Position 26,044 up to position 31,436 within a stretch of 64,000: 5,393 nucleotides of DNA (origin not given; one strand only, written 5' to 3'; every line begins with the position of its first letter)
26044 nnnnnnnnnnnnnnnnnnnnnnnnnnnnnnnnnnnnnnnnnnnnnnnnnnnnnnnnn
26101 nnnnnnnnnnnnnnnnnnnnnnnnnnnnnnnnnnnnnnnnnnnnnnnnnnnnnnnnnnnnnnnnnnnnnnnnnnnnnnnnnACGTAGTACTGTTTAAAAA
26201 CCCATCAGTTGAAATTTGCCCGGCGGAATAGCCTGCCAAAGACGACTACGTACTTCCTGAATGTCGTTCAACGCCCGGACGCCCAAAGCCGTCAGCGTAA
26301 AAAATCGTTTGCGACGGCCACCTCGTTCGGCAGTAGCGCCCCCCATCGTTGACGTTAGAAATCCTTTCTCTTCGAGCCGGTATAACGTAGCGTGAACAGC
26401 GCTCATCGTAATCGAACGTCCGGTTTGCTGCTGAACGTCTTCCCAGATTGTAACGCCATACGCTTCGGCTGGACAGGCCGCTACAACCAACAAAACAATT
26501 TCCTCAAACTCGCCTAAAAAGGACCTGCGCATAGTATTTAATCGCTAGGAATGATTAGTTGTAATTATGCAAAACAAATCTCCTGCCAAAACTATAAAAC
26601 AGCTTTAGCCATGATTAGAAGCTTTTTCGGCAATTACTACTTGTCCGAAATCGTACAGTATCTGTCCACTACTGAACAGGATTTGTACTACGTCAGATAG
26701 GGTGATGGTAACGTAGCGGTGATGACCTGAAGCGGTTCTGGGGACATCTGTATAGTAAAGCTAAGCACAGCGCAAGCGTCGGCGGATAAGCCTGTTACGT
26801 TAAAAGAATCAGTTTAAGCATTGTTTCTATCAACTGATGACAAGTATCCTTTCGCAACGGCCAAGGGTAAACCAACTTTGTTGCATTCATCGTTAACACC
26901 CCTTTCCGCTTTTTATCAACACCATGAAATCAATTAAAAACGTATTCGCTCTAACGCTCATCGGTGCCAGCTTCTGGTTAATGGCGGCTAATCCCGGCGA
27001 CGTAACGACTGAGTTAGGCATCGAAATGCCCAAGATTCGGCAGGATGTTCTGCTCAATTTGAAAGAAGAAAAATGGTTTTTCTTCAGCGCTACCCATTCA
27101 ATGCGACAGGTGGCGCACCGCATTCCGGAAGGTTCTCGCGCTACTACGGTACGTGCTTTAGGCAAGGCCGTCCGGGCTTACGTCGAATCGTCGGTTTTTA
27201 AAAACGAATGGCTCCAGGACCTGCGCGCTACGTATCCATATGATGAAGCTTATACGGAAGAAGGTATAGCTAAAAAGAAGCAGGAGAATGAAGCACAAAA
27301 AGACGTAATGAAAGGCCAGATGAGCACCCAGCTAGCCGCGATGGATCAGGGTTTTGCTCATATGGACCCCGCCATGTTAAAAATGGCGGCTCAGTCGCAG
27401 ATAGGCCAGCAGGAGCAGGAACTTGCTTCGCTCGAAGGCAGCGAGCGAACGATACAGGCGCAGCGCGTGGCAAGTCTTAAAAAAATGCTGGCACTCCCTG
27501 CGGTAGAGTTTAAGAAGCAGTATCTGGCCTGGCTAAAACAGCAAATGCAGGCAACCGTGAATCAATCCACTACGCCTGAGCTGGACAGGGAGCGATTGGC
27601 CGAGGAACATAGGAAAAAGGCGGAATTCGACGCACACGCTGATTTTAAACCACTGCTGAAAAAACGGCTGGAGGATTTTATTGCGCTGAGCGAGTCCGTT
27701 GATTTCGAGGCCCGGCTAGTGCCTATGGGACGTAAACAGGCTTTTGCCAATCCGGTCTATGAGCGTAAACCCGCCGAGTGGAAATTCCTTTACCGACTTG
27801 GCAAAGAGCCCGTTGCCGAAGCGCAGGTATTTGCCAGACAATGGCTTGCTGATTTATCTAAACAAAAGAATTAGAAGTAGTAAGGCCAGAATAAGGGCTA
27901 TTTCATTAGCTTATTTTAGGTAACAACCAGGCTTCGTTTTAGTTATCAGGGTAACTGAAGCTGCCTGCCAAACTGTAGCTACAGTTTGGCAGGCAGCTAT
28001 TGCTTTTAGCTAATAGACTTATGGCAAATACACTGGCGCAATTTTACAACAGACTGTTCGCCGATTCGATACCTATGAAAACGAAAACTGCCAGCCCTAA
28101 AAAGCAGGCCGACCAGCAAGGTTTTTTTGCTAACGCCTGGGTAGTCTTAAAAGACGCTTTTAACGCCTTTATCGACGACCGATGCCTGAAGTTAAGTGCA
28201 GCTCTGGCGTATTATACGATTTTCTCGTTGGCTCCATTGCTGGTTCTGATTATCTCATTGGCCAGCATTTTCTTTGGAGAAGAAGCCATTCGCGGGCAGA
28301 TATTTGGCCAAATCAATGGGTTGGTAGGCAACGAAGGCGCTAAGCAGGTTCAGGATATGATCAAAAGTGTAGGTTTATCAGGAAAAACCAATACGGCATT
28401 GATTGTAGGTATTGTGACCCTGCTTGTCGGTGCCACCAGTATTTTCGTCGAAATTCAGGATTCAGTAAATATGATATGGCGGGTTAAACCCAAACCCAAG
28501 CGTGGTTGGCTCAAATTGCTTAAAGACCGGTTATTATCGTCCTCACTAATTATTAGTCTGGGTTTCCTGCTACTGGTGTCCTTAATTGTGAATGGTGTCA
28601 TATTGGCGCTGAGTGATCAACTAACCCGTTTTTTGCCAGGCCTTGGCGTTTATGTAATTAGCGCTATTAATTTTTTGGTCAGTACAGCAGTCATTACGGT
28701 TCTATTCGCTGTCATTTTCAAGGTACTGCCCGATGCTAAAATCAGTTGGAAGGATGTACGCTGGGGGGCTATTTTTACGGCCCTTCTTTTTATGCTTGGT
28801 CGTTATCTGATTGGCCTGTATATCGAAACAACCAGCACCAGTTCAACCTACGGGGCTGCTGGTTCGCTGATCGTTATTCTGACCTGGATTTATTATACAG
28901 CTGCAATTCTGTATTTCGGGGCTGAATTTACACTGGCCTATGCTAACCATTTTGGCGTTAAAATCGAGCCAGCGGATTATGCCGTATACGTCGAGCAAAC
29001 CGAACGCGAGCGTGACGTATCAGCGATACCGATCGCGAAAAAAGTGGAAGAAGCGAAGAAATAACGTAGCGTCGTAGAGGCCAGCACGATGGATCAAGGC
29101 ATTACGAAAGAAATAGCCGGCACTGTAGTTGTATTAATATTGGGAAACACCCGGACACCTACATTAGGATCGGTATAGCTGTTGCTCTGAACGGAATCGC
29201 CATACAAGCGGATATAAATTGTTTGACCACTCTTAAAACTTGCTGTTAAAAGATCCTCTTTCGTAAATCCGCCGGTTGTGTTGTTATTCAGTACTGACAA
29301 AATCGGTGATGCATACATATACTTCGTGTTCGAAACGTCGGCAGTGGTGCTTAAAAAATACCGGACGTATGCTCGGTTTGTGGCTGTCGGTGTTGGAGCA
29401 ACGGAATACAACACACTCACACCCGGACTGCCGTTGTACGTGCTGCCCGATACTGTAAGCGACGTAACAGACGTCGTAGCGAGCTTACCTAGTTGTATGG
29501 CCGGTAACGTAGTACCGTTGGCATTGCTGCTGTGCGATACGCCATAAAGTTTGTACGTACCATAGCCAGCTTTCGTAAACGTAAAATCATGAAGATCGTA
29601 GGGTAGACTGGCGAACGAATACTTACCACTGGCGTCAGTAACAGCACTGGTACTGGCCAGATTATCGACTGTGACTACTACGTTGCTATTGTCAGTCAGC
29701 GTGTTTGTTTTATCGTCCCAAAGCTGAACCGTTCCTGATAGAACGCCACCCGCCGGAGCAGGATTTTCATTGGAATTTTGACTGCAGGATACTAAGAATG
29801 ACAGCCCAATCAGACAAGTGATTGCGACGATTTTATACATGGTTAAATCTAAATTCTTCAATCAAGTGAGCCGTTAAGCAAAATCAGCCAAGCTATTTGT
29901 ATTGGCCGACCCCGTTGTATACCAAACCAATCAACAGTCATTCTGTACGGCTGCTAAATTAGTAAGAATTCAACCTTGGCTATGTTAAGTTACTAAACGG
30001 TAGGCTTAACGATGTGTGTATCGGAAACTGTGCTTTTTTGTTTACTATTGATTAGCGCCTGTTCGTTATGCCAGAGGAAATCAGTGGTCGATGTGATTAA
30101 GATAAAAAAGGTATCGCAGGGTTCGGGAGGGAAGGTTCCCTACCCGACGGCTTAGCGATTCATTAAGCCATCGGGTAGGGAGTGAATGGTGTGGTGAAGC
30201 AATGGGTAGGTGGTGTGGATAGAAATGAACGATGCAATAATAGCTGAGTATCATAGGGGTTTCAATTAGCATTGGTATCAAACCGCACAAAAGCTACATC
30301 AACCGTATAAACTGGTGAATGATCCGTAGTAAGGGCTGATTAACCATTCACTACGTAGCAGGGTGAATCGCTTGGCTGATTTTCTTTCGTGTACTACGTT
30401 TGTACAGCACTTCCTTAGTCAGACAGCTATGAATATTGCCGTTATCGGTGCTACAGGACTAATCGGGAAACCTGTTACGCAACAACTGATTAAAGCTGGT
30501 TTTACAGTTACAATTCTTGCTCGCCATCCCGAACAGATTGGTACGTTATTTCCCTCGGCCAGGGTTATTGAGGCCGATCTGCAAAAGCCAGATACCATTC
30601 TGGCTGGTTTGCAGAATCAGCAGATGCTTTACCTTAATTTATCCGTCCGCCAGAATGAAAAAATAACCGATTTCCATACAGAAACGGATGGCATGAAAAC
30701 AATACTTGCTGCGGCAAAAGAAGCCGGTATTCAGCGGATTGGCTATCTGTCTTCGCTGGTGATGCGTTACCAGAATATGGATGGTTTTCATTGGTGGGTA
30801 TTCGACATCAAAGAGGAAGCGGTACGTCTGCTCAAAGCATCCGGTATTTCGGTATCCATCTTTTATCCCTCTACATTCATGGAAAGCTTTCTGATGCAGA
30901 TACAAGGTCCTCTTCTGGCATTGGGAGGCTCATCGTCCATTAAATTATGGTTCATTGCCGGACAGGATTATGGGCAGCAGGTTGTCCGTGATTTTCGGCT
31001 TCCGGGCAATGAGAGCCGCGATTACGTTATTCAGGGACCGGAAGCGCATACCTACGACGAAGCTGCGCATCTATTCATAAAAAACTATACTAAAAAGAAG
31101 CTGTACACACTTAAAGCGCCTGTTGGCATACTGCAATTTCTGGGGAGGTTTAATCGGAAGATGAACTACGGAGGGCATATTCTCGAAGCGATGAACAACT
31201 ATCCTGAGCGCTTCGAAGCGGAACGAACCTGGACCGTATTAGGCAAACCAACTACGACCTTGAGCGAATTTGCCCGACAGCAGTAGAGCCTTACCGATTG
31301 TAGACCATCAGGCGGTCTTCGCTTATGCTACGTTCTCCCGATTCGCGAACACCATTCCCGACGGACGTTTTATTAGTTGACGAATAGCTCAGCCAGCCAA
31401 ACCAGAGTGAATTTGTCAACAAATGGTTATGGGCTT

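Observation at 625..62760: Window-wide over-represented motif RCTACGT / palindrome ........: a HIP1-like signature in a Bacteroidota genome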

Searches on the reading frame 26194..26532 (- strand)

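Call 19: search_protein_families(library=pfam, proteins=[window:26194-26532:-])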
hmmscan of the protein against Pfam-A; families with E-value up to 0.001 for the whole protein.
window:26194-26532:- (112 aa): 1 family
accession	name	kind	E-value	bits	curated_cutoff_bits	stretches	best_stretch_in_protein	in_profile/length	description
PF03551.20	PadR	-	1.6e-07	31.6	27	1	22-89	8-74/75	Transcriptional regulator PadR-like family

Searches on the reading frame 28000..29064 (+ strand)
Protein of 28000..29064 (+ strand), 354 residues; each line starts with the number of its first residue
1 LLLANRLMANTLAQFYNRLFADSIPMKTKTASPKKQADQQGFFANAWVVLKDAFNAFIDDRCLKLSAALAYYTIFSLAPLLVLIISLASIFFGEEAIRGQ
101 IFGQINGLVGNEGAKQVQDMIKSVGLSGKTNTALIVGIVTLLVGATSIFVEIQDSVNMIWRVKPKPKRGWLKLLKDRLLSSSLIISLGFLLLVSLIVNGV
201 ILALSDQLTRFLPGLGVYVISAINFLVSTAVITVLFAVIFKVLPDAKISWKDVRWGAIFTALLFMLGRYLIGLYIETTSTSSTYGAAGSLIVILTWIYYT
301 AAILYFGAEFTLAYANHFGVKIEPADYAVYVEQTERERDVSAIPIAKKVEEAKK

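Call 12: search_protein_families(library=pfam, proteins=[window:28000-29064:+])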
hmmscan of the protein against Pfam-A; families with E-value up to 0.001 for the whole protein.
window:28000-29064:+ (354 aa): 1 family
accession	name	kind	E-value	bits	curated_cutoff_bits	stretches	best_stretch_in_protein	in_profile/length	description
PF03631.20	Virul_fac_BrkB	-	4e-52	177.9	33.7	1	59-316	2-257/259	Virulence factor BrkB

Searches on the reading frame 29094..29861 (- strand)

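Call 19: search_protein_families(library=pfam, proteins=[window:29094-29861:-])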
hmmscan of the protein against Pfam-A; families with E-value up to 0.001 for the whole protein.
window:29094-29861:- (255 aa): 2 families
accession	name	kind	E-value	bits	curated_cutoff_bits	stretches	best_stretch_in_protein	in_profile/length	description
PF13620.12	CarboxypepD_reg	-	9.7e-07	29.5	32.3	1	41-109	2-68/82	Carboxypeptidase regulatory-like domain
PF15706.10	TMEM132_C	-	0.00082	19.5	27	0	1-29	28-56/87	TMEM132 C-terminal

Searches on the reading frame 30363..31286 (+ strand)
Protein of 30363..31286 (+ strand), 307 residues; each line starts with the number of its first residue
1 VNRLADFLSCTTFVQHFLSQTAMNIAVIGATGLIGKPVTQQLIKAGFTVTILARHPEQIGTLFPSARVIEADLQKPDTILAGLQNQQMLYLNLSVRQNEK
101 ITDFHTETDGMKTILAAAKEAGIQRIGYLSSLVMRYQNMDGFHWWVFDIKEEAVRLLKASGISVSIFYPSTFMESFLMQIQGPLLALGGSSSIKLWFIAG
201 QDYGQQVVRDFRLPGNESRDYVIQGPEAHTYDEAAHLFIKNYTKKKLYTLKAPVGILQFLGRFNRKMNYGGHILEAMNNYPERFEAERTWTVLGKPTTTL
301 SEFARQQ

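Call 19: search_protein_families(library=pfam, proteins=[window:30363-31286:+])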
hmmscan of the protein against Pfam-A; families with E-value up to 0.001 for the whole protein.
window:30363-31286:+ (307 aa): 5 families
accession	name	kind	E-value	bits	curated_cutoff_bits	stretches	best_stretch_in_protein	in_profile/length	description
PF05368.20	NmrA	-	1.4e-20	74.6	27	1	24-273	4-260/298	NmrA-like family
PF13460.12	NAD_binding_10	-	2.2e-19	70.5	27.2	1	29-173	1-147/184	NAD(P)H-binding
PF01370.27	Epimerase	-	4.2e-08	33.3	20.9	1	25-131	1-115/240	NAD dependent epimerase/dehydratase family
PF01073.25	3Beta_HSD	-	8.4e-05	22.2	22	1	26-140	1-125/280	3-beta hydroxysteroid dehydrogenase/isomerase family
PF02882.25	THF_DHG_CYH_C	-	0.00033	20.4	27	1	21-79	35-93/160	Tetrahydrofolate dehydrogenase/cyclohydrolase, NAD(P)-binding domain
